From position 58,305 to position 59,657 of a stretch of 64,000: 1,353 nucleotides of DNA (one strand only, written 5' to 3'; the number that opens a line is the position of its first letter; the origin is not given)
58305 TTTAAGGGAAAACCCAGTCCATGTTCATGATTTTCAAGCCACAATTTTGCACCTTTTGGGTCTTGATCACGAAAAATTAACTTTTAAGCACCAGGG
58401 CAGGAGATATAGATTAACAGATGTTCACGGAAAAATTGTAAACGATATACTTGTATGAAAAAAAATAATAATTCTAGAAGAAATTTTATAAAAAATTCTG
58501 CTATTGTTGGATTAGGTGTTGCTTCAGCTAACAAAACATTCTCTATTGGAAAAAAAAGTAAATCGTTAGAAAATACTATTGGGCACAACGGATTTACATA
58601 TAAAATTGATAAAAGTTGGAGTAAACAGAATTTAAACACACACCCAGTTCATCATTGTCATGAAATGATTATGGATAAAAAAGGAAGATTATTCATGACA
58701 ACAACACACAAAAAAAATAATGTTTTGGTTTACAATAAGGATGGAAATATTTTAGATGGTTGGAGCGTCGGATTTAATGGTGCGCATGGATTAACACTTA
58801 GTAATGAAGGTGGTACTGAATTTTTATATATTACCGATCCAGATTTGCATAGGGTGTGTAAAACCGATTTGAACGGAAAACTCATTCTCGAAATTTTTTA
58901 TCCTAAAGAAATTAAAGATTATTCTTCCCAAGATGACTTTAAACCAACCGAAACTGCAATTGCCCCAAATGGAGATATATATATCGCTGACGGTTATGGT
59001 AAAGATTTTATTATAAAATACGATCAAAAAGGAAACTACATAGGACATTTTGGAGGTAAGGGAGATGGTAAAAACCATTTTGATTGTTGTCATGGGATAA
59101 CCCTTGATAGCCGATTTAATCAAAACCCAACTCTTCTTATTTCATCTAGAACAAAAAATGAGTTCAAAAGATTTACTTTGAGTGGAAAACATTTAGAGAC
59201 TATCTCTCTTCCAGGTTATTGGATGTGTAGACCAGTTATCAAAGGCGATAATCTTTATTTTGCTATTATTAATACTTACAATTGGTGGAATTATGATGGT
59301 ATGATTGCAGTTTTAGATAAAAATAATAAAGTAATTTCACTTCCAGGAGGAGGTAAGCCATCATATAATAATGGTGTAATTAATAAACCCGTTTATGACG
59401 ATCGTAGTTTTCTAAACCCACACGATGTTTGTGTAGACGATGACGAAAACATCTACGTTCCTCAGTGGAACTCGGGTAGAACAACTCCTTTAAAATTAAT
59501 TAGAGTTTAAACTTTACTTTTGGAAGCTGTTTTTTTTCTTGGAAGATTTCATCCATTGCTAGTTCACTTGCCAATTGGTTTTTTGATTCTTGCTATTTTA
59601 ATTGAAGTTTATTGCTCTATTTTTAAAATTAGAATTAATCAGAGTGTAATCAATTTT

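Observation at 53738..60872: Planctomycete-type PSCyt/DUF1549-DUF1553 + DUF1501 pair extended to a four-gene heme/Tat module in a flavobacterium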

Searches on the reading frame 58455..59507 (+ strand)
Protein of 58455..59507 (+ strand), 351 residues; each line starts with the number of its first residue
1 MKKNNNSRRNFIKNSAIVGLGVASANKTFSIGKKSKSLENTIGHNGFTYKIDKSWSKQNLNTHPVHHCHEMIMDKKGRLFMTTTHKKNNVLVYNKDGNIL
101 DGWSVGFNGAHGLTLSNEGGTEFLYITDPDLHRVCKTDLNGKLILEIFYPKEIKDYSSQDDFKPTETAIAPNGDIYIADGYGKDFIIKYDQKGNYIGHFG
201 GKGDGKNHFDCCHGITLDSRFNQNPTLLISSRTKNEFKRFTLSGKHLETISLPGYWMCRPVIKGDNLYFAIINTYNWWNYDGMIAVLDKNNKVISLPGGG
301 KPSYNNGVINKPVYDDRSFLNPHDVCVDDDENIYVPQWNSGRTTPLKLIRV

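Call 5: search_protein_families(library=pfam, proteins=[window:58455-59507:+], max_evalue=0.01)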
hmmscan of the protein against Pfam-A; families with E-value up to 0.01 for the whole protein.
window:58455-59507:+ (351 aa): 3 families
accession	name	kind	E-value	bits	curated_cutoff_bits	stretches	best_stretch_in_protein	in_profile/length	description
PF01436.27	NHL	-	9.4e-07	29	20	0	319-335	1-17/28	NHL repeat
PF17170.10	DUF5128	-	1.4e-06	28.2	22.9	1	172-292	53-170/321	6-bladed beta-propeller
PF08450.18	SGL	-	0.0064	16.6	26.3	0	17-140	42-164/246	SMP-30/Gluconolactonase/LRE-like region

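Call 7: search_protein_families(library=ncbifam, proteins=[window:58455-59507:+], max_evalue=0.01)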
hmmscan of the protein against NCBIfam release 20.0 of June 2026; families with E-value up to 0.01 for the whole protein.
window:58455-59507:+ (351 aa): 3 families
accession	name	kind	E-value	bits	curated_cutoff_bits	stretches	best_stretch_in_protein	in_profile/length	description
NF035926.1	scyF_NHL_VPEP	equivalog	2.2e-09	36.9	350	1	172-337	113-264/376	scytonemin biosynthesis PEP-CTERM protein ScyF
TIGR02604.1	Piru_Ver_Nterm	subfamily_domain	0.0021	17.5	122.2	0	157-185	315-344/367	PVC-type heme-binding CxxCH protein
TIGR01409.1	TAT_signal_seq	domain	0.0034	17.7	16.7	1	7-26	2-21/29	twin-arginine translocation signal domain-containing protein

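Call 23: search_solved_structures(query=window:58455-59507:+, max_evalue=1)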
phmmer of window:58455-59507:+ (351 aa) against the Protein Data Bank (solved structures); distinct sequences matched with E-value up to 1: 45.
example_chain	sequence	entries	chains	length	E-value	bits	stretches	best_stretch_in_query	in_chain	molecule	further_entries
6d69_A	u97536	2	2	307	8.9e-10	41.1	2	90-222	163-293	NHL Repeat Region of D. melanogaster Thin | Thin, isoform D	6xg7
3fvz_A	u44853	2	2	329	2.9e-08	36.1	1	107-217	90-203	Peptidyl-glycine alpha-amidating monooxygenase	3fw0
5wm0_A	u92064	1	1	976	5.1e-07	32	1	107-217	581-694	Peptidyl-glycine alpha-amidating monooxygenase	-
7qrw_A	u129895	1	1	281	0.00011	24.4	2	164-220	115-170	Isoform 4 of Tripartite motif-containing protein 3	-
7qrv_A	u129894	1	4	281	0.0002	23.5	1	166-245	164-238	Tripartite motif-containing protein 2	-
7b96_A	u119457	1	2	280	0.00023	23.3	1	166-246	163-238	Isoform 2 of Tripartite motif-containing protein 2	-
7b2r_A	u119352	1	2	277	0.00028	23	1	165-244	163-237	Tripartite motif-containing protein 2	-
6z2i_A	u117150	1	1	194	0.023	16.7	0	158-186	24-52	de novo designed TIM barrel DeNovoTIM6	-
3muy_1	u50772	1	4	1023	0.076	15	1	185-251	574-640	Beta-D-galactosidase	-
3muz_1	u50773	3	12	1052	0.078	14.9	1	185-251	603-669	Beta-galactosidase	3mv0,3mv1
43ls_A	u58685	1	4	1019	0.085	14.8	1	185-251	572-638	Beta-galactosidase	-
3czj_A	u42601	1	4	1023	0.085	14.8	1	185-251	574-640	Beta-galactosidase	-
9hki_A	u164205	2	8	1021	0.085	14.8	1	185-251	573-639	Beta-galactosidase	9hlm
1f4a_A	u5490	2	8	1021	0.085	14.8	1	185-251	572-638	BETA-GALACTOSIDASE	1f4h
5a1a_A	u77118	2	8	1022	0.086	14.8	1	185-251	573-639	BETA-GALACTOSIDASE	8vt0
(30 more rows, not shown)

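Call 27: find_related_loci(query=A1, collection=genome_contigs, flank=10000)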
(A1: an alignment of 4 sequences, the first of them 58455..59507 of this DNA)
Query A1 (351 aa) in genome_contigs; peptide patterns used: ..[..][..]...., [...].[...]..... (x = any residue, [..] = any of these).
600 stretches matched a pattern (row limit reached: there are more); 575 encode a relative of the query (tblastn E <= 1e-3); the best 80 are kept; 80 distinct loci.
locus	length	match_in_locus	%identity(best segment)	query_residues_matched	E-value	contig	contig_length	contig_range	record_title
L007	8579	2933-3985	92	1-351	0e+0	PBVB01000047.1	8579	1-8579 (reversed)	MAG: Flavobacteriaceae bacterium isolate RS438 33561, whole genome shotgun sequence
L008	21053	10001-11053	91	1-351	0e+0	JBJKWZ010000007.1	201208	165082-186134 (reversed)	MAG: Flavobacteriaceae bacterium isolate LRMED-104 Flavobacteriaceae-LRMED-104-C23, whole genome shotgun sequence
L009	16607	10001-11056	69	1-351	5e-170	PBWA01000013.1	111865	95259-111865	MAG: Flavobacteriaceae bacterium isolate RS408 60685, whole genome shotgun sequence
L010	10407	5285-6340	68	1-351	9e-170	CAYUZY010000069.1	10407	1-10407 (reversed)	MAG TPA_asm: uncultured Flavobacteriaceae bacterium isolate SRP077602_co4_50 genome assembly, contig: NODE_11981_length_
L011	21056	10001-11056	67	1-351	2e-167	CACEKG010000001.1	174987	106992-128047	uncultured Bacteroidetes bacterium isolate AG-390-P11 genome assembly, contig: AG-390-P11_NODE_1, whole genome shotgun s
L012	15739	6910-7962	63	1-351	2e-150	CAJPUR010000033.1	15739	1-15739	MAG: uncultured Flavobacteriaceae bacterium isolate UltraPac_3515_E_bin_84 genome assembly, contig: contig-121_12661, wh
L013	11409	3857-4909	62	1-351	8e-150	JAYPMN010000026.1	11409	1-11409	MAG: Flavobacteriaceae bacterium isolate 139574_S175_metabat_bins_2.tsv.199 NODE_5203_length_11409_cov_8.479919, whole g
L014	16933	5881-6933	62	1-351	2e-149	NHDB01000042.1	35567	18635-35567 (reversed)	MAG: Flavobacteriaceae bacterium TMED48 10212, whole genome shotgun sequence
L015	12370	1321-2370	61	1-351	2e-149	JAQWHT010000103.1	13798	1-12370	MAG: Flavobacteriaceae bacterium isolate cluster1_bin.35 k141_1171217, whole genome shotgun sequence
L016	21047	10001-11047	62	1-351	3e-149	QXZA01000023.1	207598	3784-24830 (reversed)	MAG: Flavobacteriaceae bacterium isolate NorthSea_HE361-02_B23 BWM13_Refined_15_23, whole genome shotgun sequence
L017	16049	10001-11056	61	2-351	1e-147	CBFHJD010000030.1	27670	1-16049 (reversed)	MAG: Flavobacteriaceae bacterium isolate AGTU_284_bin_42_indstr genome assembly, contig: AGTU_284_bin_42_indstr_c31, who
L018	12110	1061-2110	61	1-351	9e-147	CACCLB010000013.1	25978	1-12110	uncultured Bacteroidetes bacterium isolate AG-901-E05 genome assembly, contig: AG-901-E05_NODE_13, whole genome shotgun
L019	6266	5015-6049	60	8-351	6e-147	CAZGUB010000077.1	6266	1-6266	MAG TPA_asm: uncultured Flavobacteriaceae bacterium isolate SRP329387_co2_306 genome assembly, contig: NODE_8446_length_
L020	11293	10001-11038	59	6-351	4e-146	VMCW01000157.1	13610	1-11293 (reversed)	MAG: Flavobacteriaceae bacterium isolate 13_1 c_000000001264, whole genome shotgun sequence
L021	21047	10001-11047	61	1-351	6e-146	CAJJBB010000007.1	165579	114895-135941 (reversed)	MAG: Flavobacteria bacterium MS024-2A isolate FRAM18_bin161 genome assembly, contig: FRAM18_bin161-7, whole genome shotg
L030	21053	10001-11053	57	1-350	2e-141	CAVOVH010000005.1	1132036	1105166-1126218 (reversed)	MAG: uncultured Cytophagales bacterium isolate MFD09779.bin.2.36 genome assembly, contig: contig_49625, whole genome sho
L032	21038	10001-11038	59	6-351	5e-141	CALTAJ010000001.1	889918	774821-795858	MAG: uncultured Flavobacteriaceae bacterium isolate PACB-20200310-m14 genome assembly, contig: contig_16326, whole genom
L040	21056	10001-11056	56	1-351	8e-139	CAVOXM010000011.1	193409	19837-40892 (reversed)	MAG: uncultured Flavobacteriaceae bacterium isolate MFD09779.bin.2.8 genome assembly, contig: contig_87232, whole genome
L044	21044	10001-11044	59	1-351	8e-138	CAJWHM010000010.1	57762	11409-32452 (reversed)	MAG TPA_asm: uncultured Bacteroidetes bacterium isolate ERR599065_bin.54_MetaBAT_v2.12.1_MAG genome assembly, contig: NO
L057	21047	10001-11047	55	5-351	7e-134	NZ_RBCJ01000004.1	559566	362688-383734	Ulvibacterium marinum strain CCMM003 NODE_4_length_559566_cov_78.145, whole genome shotgun sequence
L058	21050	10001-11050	54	1-351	5e-134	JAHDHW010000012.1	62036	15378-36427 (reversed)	MAG: Saprospiraceae bacterium isolate MAG-79 RZ_1305, whole genome shotgun sequence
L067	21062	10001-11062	54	1-351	7e-131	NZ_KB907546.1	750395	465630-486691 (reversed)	Eudoraea adriatica DSM 19308 G504DRAFT_scaffold00001.1, whole genome shotgun sequence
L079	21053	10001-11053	50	1-351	1e-121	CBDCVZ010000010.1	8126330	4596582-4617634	MAG: Saprospiraceae bacterium isolate 921b2152-6f96-47fe-8f54-a73ed45dd7d4 genome assembly, contig: contig_10, whole gen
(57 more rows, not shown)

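Call 30: search_solved_structures(query=A1, max_evalue=0.001, show_alignments=3)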
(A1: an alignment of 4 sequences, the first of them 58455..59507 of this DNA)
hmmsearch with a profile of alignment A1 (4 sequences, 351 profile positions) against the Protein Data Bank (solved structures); distinct sequences matched with E-value up to 0.001: 11.
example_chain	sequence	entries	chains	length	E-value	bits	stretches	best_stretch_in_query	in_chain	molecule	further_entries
6d69_A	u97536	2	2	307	2.4e-13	53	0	126-220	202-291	NHL Repeat Region of D. melanogaster Thin | Thin, isoform D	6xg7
7qrw_A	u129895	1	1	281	3.7e-09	39.2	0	167-249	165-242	Isoform 4 of Tripartite motif-containing protein 3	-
7b2r_A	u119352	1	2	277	2.7e-08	36.3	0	166-247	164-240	Tripartite motif-containing protein 2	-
7b96_A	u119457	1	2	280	2.8e-08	36.3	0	166-247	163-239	Isoform 2 of Tripartite motif-containing protein 2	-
7qrv_A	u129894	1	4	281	2.9e-08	36.2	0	166-247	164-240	Tripartite motif-containing protein 2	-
3fvz_A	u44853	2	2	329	3.7e-08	35.9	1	110-217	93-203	Peptidyl-glycine alpha-amidating monooxygenase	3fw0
5wm0_A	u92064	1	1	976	8.9e-07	31.4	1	110-217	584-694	Peptidyl-glycine alpha-amidating monooxygenase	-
7qrx_A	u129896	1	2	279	2e-05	26.9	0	162-217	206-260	E3 ubiquitin-protein ligase TRIM71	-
9jur_A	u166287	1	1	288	2.2e-05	26.8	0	162-217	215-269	E3 ubiquitin-protein ligase TRIM71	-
8j72_A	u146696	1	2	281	3.7e-05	26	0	164-250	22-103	E3 ubiquitin-protein ligase TRIM71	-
6fpt_A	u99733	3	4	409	0.00091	21.5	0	162-217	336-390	E3 ubiquitin-protein ligase TRIM71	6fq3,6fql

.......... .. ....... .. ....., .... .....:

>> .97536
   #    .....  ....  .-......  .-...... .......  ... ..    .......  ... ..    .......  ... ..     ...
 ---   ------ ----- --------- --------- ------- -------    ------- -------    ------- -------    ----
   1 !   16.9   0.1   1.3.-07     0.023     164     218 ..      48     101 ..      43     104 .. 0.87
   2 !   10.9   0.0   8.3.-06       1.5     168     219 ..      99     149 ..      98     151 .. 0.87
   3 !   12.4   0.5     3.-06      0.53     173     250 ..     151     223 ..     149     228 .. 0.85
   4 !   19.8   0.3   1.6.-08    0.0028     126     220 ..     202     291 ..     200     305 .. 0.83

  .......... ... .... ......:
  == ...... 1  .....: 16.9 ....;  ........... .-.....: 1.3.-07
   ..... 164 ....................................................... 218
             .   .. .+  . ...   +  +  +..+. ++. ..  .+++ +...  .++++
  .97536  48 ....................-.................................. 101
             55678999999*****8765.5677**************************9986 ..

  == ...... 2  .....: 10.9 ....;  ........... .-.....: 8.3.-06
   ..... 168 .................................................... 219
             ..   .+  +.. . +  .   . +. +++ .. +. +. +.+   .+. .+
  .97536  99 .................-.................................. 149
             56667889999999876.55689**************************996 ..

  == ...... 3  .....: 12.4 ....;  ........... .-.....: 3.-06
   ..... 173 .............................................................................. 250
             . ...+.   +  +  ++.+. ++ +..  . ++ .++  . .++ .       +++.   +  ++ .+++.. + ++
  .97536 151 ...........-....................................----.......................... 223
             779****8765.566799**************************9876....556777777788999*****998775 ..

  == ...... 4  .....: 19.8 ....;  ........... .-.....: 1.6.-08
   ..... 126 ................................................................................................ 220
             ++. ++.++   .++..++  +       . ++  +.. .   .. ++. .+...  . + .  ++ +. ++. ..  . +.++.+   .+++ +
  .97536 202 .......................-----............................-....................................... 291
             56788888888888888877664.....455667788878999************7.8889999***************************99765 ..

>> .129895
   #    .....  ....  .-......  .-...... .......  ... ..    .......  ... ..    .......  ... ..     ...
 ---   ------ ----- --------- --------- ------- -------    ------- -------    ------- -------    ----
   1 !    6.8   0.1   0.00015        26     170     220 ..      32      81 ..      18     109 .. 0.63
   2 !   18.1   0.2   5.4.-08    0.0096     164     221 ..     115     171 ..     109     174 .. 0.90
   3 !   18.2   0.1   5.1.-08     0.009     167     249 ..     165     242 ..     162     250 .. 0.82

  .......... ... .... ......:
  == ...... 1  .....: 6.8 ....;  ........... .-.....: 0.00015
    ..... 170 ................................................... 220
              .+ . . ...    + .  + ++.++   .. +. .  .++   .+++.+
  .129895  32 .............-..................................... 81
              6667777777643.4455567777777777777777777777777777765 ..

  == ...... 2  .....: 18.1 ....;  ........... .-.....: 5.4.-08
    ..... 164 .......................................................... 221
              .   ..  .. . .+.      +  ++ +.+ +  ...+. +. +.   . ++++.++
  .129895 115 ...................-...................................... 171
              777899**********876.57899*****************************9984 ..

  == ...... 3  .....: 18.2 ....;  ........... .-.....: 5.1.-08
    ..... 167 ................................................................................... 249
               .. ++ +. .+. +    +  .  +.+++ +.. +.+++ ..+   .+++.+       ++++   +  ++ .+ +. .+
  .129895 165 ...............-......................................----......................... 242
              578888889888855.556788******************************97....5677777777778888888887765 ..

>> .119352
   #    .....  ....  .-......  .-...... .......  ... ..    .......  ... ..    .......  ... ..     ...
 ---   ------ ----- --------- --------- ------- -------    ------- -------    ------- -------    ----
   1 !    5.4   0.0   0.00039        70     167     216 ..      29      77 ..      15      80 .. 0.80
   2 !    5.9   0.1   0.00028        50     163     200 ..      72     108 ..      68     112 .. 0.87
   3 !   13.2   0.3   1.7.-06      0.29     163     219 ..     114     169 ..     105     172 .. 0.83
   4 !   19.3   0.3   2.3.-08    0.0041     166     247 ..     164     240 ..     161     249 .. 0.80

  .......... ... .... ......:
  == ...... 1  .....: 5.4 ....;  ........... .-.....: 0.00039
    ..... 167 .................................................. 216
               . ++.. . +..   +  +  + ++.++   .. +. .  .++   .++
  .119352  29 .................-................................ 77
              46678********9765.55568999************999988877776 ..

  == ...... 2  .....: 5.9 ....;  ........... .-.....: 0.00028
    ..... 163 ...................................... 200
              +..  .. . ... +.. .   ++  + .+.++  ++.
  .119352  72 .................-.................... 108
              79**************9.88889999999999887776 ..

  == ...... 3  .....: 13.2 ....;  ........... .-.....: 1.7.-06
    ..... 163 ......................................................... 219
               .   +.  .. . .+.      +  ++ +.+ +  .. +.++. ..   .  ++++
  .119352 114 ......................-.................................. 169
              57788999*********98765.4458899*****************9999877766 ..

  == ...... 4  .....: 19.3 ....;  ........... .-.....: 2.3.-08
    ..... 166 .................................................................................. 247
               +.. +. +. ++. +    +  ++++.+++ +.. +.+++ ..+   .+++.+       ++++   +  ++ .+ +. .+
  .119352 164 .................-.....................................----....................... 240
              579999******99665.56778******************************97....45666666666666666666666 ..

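Call 31: search_solved_structures(query=window:58455-59507:+, max_evalue=0.00001, show_alignments=2)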
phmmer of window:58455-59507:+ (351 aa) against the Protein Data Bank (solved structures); distinct sequences matched with E-value up to 0.00001: 3.
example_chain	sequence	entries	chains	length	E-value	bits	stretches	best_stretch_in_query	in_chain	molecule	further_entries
6d69_A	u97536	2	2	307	8.9e-10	41.1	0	90-222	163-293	NHL Repeat Region of D. melanogaster Thin | Thin, isoform D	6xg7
3fvz_A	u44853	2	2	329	2.9e-08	36.1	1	107-217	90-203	Peptidyl-glycine alpha-amidating monooxygenase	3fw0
5wm0_A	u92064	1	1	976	5.1e-07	32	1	107-217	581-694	Peptidyl-glycine alpha-amidating monooxygenase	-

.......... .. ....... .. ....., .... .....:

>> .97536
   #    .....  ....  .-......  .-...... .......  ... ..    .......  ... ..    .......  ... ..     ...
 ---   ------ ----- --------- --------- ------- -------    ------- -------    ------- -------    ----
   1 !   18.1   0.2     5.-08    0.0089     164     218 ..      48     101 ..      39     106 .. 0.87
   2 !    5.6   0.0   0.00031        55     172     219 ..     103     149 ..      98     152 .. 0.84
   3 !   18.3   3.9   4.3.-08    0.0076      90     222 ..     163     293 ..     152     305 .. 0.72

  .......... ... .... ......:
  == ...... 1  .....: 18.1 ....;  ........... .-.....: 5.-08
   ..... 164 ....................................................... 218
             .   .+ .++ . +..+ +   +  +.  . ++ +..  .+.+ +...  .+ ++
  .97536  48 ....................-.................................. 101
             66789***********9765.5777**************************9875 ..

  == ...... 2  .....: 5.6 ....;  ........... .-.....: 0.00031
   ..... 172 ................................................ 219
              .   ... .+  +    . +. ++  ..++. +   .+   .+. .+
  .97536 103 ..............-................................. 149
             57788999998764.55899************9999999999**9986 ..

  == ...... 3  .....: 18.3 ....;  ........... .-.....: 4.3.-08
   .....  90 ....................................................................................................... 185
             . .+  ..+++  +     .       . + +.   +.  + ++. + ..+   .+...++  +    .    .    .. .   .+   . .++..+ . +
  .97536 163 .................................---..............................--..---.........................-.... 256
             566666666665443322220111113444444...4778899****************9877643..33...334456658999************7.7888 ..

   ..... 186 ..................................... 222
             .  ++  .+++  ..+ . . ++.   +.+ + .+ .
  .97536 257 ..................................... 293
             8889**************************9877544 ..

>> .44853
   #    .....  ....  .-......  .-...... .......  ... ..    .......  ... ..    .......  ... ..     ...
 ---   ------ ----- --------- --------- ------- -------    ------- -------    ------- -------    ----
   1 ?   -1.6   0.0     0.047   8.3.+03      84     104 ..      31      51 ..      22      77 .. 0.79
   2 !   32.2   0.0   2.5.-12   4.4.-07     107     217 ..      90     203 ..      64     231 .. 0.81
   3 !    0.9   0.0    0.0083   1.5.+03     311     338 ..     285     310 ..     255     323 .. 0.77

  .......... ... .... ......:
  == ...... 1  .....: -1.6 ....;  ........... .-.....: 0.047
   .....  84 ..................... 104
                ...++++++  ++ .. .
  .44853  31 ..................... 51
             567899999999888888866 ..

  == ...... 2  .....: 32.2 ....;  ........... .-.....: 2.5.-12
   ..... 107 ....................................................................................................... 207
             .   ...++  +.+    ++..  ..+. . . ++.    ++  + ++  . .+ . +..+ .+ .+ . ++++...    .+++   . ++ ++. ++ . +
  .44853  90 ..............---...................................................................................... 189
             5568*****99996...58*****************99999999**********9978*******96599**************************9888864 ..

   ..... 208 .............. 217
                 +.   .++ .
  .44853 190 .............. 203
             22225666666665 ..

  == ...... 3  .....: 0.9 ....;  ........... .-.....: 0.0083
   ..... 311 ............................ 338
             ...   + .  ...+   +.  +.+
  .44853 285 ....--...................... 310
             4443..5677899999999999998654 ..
